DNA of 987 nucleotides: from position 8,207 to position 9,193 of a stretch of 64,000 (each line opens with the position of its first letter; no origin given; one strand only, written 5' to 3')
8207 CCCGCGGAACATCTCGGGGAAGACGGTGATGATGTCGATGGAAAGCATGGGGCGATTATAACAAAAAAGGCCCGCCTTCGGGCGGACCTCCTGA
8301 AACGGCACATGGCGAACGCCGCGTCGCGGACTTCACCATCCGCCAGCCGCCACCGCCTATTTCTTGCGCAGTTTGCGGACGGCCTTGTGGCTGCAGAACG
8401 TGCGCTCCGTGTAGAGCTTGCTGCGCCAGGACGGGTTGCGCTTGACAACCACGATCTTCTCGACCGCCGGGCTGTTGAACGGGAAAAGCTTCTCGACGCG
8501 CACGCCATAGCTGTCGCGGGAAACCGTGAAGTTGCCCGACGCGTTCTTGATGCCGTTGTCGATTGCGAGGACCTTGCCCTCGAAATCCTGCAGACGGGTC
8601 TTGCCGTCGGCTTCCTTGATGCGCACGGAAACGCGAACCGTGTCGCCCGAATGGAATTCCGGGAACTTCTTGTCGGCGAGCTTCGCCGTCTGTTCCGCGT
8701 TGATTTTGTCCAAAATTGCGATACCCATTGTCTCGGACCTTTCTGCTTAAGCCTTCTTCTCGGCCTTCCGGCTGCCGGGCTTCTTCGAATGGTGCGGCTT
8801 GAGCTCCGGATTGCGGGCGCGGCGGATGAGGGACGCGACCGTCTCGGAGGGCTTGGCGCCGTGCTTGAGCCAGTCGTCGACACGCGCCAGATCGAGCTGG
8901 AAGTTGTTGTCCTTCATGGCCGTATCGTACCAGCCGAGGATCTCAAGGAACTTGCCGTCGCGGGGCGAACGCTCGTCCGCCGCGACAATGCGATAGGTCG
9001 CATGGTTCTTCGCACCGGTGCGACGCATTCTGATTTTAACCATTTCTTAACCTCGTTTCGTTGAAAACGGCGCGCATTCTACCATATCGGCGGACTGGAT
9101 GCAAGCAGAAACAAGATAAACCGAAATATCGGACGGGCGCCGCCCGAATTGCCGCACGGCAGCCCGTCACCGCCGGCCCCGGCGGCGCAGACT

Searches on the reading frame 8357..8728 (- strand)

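Call 7: search_protein_families(library=pfam, proteins=[window:8357-8728:-], max_evalue=0.001)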
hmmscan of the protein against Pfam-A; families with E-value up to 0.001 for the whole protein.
window:8357-8728:- (123 aa): 1 family
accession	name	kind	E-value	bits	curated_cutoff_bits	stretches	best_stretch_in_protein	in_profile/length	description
PF01245.26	Ribosomal_L19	-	1.6e-24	86.5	22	1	7-110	4-100/111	Ribosomal protein L19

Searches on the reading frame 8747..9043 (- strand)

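Call 89: search_protein_families(library=pfam, proteins=[window:8747-9043:-], max_evalue=0.01)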
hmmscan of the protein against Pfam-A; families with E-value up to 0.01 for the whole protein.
window:8747-9043:- (98 aa): 1 family
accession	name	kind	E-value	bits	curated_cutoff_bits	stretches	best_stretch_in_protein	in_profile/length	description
PF00886.24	Ribosomal_S16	-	2.2e-21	76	27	1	8-66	1-62/62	Ribosomal protein S16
